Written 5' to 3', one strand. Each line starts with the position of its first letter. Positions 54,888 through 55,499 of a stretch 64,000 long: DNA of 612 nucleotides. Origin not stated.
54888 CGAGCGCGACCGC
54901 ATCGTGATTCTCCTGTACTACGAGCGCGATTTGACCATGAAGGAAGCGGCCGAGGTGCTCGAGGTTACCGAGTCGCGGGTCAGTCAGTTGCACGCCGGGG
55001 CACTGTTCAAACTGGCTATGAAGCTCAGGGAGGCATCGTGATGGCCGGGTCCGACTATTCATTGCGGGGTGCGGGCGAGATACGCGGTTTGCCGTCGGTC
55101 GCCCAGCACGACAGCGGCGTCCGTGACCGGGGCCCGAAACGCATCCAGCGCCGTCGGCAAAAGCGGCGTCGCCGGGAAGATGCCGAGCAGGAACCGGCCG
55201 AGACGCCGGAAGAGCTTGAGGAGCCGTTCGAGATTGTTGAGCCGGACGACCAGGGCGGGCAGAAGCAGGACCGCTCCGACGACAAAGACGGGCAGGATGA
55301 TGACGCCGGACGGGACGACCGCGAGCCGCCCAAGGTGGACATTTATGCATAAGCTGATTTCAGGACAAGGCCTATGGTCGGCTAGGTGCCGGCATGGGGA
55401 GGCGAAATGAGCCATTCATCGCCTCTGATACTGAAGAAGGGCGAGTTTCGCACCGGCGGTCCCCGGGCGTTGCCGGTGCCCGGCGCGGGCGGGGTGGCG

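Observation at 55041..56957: Four uncharacterised, translationally chained genes between fliA and flgM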

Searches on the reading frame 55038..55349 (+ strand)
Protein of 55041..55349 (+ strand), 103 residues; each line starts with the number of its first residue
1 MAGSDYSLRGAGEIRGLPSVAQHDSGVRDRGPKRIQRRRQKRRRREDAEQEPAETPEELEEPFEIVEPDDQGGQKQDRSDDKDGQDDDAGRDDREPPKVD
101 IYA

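Call 3: search_protein_families(library=pfam, proteins=[window:55041-55349:+], max_evalue=1)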
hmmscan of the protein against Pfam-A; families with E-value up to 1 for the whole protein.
window:55041-55349:+ (103 aa): 1 family
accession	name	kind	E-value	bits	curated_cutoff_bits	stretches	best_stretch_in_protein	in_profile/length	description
PF09805.14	Nop25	-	0.011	16.8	22.5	1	21-93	37-109/138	Nucleolar protein 12 (25kDa)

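Call 4: search_protein_families(library=ncbifam, proteins=[window:55041-55349:+], max_evalue=1)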
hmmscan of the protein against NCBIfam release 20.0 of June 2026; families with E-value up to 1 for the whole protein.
window:55041-55349:+ (103 aa): 1 family
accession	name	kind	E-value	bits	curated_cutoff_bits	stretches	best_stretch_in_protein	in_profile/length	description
NF052226.1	SCO2102SporReg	equivalog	0.1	12.4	350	1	36-97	87-144/325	SCO2102 family sporulation regulator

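Call 8: list_cluster_members(proteins=[window:55041-55349:+, window:55407-55676:+, window:55676-56242:+, window:56229-56954:+, window:55059-55412:-, window:57002-57304:+, window:56286-56954:+, window:55679-56242:+, window:55038-55349:+, window:57011-57304:+])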
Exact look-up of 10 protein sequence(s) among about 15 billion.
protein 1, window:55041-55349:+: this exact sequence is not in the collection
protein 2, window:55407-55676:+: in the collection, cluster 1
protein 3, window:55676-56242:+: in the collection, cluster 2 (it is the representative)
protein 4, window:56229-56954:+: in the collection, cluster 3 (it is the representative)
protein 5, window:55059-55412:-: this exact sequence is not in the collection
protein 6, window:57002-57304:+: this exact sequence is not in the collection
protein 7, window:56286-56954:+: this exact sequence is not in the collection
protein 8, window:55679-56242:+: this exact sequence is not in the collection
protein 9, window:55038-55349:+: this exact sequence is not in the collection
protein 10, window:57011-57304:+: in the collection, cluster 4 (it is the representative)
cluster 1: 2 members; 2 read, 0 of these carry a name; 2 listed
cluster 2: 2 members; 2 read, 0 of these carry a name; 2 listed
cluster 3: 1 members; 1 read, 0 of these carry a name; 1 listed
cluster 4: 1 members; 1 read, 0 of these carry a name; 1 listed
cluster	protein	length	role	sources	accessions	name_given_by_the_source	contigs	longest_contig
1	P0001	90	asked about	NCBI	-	-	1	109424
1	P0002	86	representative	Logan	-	-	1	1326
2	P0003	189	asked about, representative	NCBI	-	-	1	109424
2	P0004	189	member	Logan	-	-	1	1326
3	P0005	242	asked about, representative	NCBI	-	-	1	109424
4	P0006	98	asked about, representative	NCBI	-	-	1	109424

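Call 9: find_encoding_contigs(protein=P0001, flank=6000, max_places=6)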
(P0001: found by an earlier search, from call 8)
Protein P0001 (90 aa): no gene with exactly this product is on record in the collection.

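Call 10: find_encoding_contigs(protein=P0005, flank=6000, max_places=6)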
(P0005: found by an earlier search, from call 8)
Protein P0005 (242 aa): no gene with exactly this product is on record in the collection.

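Call 11: find_encoding_contigs(protein=P0004, flank=6000, max_places=6)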
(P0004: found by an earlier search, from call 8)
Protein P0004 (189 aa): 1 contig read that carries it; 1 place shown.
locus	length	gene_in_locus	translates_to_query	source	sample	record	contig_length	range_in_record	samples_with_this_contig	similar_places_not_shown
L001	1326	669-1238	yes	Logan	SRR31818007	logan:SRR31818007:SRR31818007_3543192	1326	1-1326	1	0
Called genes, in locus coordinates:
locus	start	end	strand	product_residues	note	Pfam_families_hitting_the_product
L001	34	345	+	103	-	-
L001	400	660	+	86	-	-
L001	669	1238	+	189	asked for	PF08614:ATG16 (weak)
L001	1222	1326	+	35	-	?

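Call 15: find_related_loci(query=A1, collection=genome_contigs, flank=8000)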
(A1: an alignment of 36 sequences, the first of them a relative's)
Query A1 (242 aa) in genome_contigs; peptide patterns used: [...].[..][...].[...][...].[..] (x = any residue, [..] = any of these).
37 stretches matched a pattern; 26 encode a relative of the query (tblastn E <= 1e-3); 26 distinct loci.
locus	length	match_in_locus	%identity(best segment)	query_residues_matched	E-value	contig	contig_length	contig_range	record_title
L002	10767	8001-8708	76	6-242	7e-119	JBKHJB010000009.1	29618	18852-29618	MAG: Phycisphaerae bacterium isolate D4M11_13 NODE_672_length_29618_cov_12.177485, whole genome shotgun sequence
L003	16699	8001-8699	64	10-242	1e-102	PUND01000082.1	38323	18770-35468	MAG: Phycisphaerae bacterium isolate B1Sed10_206R1 B1-Sed10-C732, whole genome shotgun sequence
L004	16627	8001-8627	41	10-219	2e-56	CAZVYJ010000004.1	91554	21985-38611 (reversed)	MAG TPA_asm: uncultured Planctomycetaceae bacterium isolate binchicken_co27_480 genome assembly, contig: NODE_365_length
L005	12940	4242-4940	41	3-239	6e-55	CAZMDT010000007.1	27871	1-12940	MAG TPA_asm: uncultured Planctomycetaceae bacterium isolate SRP185410_co2_16 genome assembly, contig: NODE_1835_length_2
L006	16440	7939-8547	41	5-212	7e-57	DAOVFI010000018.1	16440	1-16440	MAG TPA_asm: Planctomycetales bacterium isolate CSMAG_1105 CSMAG_1105_k141_160932_length_16440_cov_14.9880, whole genome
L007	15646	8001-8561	48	23-210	1e-51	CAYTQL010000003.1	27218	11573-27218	MAG TPA_asm: uncultured Planctomycetaceae bacterium isolate SRP141376_co4_120 genome assembly, contig: NODE_3213_length_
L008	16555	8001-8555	44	26-210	2e-49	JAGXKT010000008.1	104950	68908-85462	MAG: Phycisphaerae bacterium isolate GSL_GB14_14 NODE_22_length_104950_cov_15.3029, whole genome shotgun sequence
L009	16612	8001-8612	42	7-211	1e-55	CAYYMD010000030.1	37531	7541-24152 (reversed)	MAG TPA_asm: uncultured Planctomycetaceae bacterium isolate SRP332253_co2_255 genome assembly, contig: NODE_941_length_3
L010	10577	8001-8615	36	6-212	1e-47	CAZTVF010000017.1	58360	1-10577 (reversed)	MAG TPA_asm: uncultured Planctomycetaceae bacterium isolate SRP272421_co2_511 genome assembly, contig: NODE_810_length_5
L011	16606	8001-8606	37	12-212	2e-46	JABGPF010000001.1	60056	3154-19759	MAG: Phycisphaerales bacterium isolate co234_bin25 NODE_1032_length_60056_cov_5.834553, whole genome shotgun sequence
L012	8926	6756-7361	38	13-218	8e-46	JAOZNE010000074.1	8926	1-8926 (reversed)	MAG: Phycisphaerae bacterium isolate GMC4.concoct.128 GMC4_12327_length_8926_cov_10.671063, whole genome shotgun sequenc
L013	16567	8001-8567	41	23-211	8e-44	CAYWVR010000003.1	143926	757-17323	MAG TPA_asm: uncultured Anaerolineales bacterium isolate SRP141376_co2_43 genome assembly, contig: NODE_251_length_14392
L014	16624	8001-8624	37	10-218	1e-49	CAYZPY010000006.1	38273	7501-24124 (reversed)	MAG TPA_asm: uncultured Planctomycetaceae bacterium isolate SRP141376_co1_245 genome assembly, contig: NODE_2526_length_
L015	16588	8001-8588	37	19-215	2e-41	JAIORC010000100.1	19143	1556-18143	MAG: Phycisphaerae bacterium isolate SMBSF08 20071_Bin_7_contigs_1_c_000000000534, whole genome shotgun sequence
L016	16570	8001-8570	39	34-224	5e-40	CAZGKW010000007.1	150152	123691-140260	MAG TPA_asm: uncultured Anaerolineales bacterium isolate binchicken_co17_275 genome assembly, contig: NODE_267_length_15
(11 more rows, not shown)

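Call 20: predict_structure(alignment_id=A1)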
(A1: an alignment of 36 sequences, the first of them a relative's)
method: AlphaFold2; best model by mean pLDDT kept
length: 242 residues; sequences in the alignment: 36
mean_pLDDT: 89.2   pTM: 0.79
mean pLDDT of the five models: 89.2, 88.3, 88.3, 87.9, 87.8
residues with pLDDT >= 90: 165; 70-90: 52; 50-70: 22; < 50: 3
segments of 3 or more residues with pLDDT < 50: none
pLDDT, mean of each block of 10 residues (from residue 1): 71 89 60 85 96 94 97 96 97 93 91 97 97 96 97 97 95 85 71 94 96 74 83 90 85
secondary structure, 60 per line:
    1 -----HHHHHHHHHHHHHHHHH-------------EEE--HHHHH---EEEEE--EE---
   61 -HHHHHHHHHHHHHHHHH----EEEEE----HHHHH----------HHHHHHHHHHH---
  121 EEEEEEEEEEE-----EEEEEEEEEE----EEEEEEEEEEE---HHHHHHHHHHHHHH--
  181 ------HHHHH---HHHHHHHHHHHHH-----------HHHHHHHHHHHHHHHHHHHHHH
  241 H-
elements in order: H6-22 E36-38 H41-45 E49-53 H62-78 E83-87 H92-96 H107-117 E121-131 E137-146 E151-161 H165-178 H187-191 H195-207 H219-241

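Call 22: search_solved_structures(query=A1, max_evalue=10, show_alignments=2)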
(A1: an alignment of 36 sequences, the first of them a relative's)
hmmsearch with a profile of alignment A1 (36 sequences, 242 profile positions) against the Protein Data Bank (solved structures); distinct sequences matched with E-value up to 10: 8.
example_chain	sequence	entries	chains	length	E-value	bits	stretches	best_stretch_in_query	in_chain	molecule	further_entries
5xin_A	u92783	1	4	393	1.3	11.5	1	43-93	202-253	D-XYLOSE ISOMERASE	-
3xin_A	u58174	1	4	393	1.5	11.3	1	43-93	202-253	D-XYLOSE ISOMERASE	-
1xim_A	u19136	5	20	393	1.6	11.3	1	43-93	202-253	D-XYLOSE ISOMERASE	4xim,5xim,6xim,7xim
2xin_A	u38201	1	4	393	1.6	11.3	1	43-93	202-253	D-XYLOSE ISOMERASE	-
8xim_A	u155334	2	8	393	1.6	11.3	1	43-93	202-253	D-XYLOSE ISOMERASE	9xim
3xim_A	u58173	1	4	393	1.6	11.3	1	43-93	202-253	D-XYLOSE ISOMERASE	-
2xim_A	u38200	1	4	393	1.6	11.2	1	43-93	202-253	D-XYLOSE ISOMERASE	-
1bhw_A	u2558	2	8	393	1.7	11.1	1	43-93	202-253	XYLOSE ISOMERASE | D-XYLOSE ISOMERASE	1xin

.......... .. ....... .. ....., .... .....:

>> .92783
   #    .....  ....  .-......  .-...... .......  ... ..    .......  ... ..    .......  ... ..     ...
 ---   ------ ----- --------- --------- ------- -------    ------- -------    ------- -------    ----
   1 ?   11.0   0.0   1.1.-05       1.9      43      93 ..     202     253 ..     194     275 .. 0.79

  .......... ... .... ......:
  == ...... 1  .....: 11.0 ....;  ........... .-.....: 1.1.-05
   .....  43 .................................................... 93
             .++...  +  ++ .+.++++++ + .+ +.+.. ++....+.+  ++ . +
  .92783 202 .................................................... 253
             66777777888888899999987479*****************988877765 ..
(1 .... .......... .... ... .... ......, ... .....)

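Call 24: fold_search(model_id=the predicted structure, library=pdb)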
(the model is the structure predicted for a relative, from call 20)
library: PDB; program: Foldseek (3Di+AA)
matches with E <= 10: 1084; with E <= 0.001: 33
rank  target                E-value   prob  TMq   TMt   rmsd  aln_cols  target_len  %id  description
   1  5t10_B                6.7e-08  1.00  0.38  0.63   7.3       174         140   14  PelC dodecamer from Paraburkholderia phytofirmans, space group P6 (released 2017-03-15)
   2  5t11_B                7.5e-08  1.00  0.37  0.60   4.2       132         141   17  PelC L103M dodecamer from Paraburkholderia phytofirmans, space group C2 (released 2017-03-15)
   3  5t10_C                1.1e-07  1.00  0.38  0.63   3.6       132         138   16  PelC dodecamer from Paraburkholderia phytofirmans, space group P6 (released 2017-03-15)
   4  5t11_I                1.1e-07  1.00  0.37  0.61   6.9       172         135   13  PelC L103M dodecamer from Paraburkholderia phytofirmans, space group C2 (released 2017-03-15)
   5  5t11_E                1.2e-07  1.00  0.39  0.64   7.1       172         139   16  PelC L103M dodecamer from Paraburkholderia phytofirmans, space group C2 (released 2017-03-15)
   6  5t11_H                1.4e-07  1.00  0.40  0.65   6.6       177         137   15  PelC L103M dodecamer from Paraburkholderia phytofirmans, space group C2 (released 2017-03-15)
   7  5t11_D                2.9e-07  1.00  0.41  0.69   5.1       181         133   13  PelC L103M dodecamer from Paraburkholderia phytofirmans, space group C2 (released 2017-03-15)
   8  5t11_G                3.5e-07  1.00  0.38  0.64   3.1       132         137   15  PelC L103M dodecamer from Paraburkholderia phytofirmans, space group C2 (released 2017-03-15)
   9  5t11_F                4.1e-07  1.00  0.37  0.63   3.1       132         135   17  PelC L103M dodecamer from Paraburkholderia phytofirmans, space group C2 (released 2017-03-15)
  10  5t11_C                4.7e-07  1.00  0.39  0.66   7.0       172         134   14  PelC L103M dodecamer from Paraburkholderia phytofirmans, space group C2 (released 2017-03-15)
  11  5t10_A                5.9e-07  1.00  0.34  0.59   3.8       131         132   15  PelC dodecamer from Paraburkholderia phytofirmans, space group P6 (released 2017-03-15)
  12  5t11_A                6.6e-07  1.00  0.37  0.63   3.4       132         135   16  PelC L103M dodecamer from Paraburkholderia phytofirmans, space group C2 (released 2017-03-15)
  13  5t11_L                6.6e-07  1.00  0.37  0.63   3.4       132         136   17  PelC L103M dodecamer from Paraburkholderia phytofirmans, space group C2 (released 2017-03-15)
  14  5t11_K                1.3e-06  1.00  0.37  0.66   6.8       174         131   11  PelC L103M dodecamer from Paraburkholderia phytofirmans, space group C2 (released 2017-03-15)
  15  5t0z_B                4.6e-06  1.00  0.39  0.57   4.8       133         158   12  PelC from Geobacter metallireducens (released 2017-03-15)
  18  4hrv_A                8.4e-06  1.00  0.34  0.57   8.5       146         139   11  Crystal Structure of Lipoprotein GNA1162 from Neisseria meningitidis (released 2013-04-24)
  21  3w1e                  3.4e-05  1.00  0.43  0.30   7.8       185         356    6  Structure of FlgT, a flagellar basal body component protein (released 2013-04-03)
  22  4hrv_B                3.7e-05  1.00  0.35  0.55   7.8       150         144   13  Crystal Structure of Lipoprotein GNA1162 from Neisseria meningitidis (released 2013-04-24)
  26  8z5n_0                1.4e-04  1.00  0.34  0.24   9.9       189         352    8  Cryo-EM structure of the LPHT ring (released 2025-10-22)
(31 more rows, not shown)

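Call 47: search_protein_families(library=pfam, alignment_id=A1, max_evalue=1)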
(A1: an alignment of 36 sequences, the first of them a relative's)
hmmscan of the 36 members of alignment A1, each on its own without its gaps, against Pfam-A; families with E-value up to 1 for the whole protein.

A. member 1, P0005 (242 aa): 0 families

B. families by the number of members that match (of 36 scanned): 7 families
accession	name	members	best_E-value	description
PF05643.16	GNA1162-like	4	0.001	Putative lipoprotein GNA1162-like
PF13036.11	LpoB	2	0.11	Peptidoglycan-synthase activator LpoB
PF12912.12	N_NLPC_P60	1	0.066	NLPC_P60 stabilising domain, N term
PF03783.19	CsgG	1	0.26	Curli production assembly/transport component CsgG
PF19867.5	DUF6340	1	0.4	Family of unknown function (DUF6340)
PF18203.6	IPTL-CTERM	1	0.56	IPTL-CTERM motif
PF13627.12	LptM_cons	1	0.82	LPS-assembly lipoprotein LptM, conserved region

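Call 55: search_protein_representatives(alignment_id=A1)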
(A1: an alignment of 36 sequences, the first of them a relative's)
Query: 36 sequences, 242 profile positions. Proteins with E-value up to 0.001 (for the whole library): 1305; up to 1e-10: 727; up to 1e-30: 130. The best 150 are listed.
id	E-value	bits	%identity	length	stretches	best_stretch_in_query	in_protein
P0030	8.3e-87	306.9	-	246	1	6-233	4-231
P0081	5.8e-85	300.8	-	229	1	4-214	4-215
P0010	7.3e-85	300.5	-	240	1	6-241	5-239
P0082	8.1e-85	300.4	-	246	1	12-229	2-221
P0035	1.0e-83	296.8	-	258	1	10-235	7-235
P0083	1.2e-82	293.3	-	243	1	5-230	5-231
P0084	2.1e-82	292.5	-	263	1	8-226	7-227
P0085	8.9e-82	290.4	-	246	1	8-221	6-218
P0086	1.5e-81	289.7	-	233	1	7-220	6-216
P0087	1.3e-78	280.1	-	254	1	9-214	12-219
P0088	1.7e-78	279.7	-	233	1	12-218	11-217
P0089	1.8e-77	276.3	-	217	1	7-212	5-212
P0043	2.2e-77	276.0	-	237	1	9-230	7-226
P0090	4.4e-77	275.0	-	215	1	7-218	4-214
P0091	9.7e-77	273.9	-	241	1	10-234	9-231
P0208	5.0e-30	121.0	-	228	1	9-208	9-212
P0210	1.2e-29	119.7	-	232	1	9-225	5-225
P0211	5.9e-29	117.5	-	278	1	9-214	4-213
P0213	9.5e-28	113.5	-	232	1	9-215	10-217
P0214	9.5e-28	113.5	-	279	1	9-215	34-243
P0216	1.3e-27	113.1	-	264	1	13-214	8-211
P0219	2.7e-27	112.0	-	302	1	7-220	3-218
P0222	3.7e-27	111.6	-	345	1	15-210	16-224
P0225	2.4e-26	109.0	-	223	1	14-210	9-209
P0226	2.8e-26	108.7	-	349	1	6-220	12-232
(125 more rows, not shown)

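Call 56: list_cluster_members(proteins=[P0208, P0210, P0211, P0213, P0214, P0216, P0219, P0222, P0225, P0226])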
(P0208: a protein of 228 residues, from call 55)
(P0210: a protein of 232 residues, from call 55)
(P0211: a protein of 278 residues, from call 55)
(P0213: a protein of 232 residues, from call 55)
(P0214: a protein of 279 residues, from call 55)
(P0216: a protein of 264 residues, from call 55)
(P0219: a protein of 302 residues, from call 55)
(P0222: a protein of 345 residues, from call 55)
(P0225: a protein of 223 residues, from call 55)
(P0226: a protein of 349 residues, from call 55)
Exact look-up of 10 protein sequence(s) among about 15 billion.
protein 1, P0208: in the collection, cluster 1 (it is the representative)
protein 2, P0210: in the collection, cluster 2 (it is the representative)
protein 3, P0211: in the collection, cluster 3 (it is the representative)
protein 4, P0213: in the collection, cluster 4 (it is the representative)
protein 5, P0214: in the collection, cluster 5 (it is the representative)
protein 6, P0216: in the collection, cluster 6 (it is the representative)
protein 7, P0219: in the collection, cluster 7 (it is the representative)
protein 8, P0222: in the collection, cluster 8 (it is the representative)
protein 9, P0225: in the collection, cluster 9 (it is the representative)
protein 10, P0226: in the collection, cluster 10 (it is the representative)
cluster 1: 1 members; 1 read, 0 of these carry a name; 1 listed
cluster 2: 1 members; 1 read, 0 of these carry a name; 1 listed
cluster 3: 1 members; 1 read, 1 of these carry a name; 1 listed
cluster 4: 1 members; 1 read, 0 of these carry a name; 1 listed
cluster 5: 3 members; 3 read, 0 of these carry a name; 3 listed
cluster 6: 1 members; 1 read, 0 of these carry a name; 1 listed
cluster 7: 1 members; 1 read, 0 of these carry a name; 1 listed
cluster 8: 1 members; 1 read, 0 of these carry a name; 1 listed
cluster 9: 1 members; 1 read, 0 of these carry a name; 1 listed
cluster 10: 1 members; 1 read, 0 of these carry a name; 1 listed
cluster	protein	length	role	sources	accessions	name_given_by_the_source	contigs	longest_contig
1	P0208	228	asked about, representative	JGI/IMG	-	-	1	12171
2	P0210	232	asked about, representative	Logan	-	-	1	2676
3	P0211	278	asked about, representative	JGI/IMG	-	hypothetical protein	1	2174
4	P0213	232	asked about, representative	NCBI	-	-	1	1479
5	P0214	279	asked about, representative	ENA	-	-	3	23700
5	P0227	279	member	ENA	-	-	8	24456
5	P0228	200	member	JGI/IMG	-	-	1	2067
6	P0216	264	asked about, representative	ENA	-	-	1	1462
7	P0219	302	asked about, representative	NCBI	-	-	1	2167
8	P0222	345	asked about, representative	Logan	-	-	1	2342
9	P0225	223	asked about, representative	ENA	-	-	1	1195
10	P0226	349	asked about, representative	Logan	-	-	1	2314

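Call 57: search_protein_families(library=pfam, proteins=[P0208, P0210, P0211, P0213, P0214, P0216, P0219, P0222, P0225, P0226], max_evalue=0.1)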
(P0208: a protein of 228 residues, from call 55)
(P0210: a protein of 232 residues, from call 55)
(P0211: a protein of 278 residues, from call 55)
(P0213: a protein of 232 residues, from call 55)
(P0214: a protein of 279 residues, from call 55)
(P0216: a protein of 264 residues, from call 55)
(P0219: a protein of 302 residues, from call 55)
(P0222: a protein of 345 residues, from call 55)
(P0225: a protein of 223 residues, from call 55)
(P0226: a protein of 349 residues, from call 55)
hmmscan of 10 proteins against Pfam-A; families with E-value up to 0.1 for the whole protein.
P0208 (228 aa): 1 family
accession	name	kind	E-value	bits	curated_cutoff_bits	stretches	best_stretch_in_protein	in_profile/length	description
PF02411.20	MerT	-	0.082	13.4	32.9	0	122-151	36-65/116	MerT mercuric transport protein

P0210 (232 aa): 1 family
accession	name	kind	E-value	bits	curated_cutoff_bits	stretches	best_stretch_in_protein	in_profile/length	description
PF13036.11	LpoB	-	0.012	16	22.3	1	71-153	56-142/147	Peptidoglycan-synthase activator LpoB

P0211 (278 aa): 0 families

P0213 (232 aa): 2 families
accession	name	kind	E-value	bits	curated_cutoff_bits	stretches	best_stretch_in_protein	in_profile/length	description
PF04390.17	LptE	-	0.064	14.4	23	0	57-130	10-51/118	Lipopolysaccharide-assembly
PF11684.13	DUF3280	-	0.097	13.4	30.1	0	64-132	27-92/138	Protein of unknown function (DUF2380)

P0214 (279 aa): 0 families

P0216 (264 aa): 2 families
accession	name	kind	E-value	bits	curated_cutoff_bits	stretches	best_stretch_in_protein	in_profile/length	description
PF04052.18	TolB_N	-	0.011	16.3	22.4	1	44-94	13-63/106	TolB amino-terminal domain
PF07244.20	POTRA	-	0.043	15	21.3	0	98-125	28-58/79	Surface antigen variable number repeat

P0219 (302 aa): 2 families
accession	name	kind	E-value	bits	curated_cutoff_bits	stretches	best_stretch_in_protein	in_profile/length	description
PF04390.17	LptE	-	0.03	15.4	23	1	45-114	2-61/118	Lipopolysaccharide-assembly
PF03783.19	CsgG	-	0.038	13.7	20.8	1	52-127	27-101/210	Curli production assembly/transport component CsgG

P0222 (345 aa): 0 families

P0225 (223 aa): 3 families
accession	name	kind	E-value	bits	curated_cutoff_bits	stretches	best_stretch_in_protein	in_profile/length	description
PF17680.6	FlgO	-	0.0013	19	22.6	1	107-156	78-123/130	FlgO protein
PF03783.19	CsgG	-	0.018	14.8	20.8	0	53-128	27-101/210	Curli production assembly/transport component CsgG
PF09839.14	DUF2066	-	0.062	13.1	23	1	42-128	96-187/232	Uncharacterized protein conserved in bacteria (DUF2066)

P0226 (349 aa): 0 families
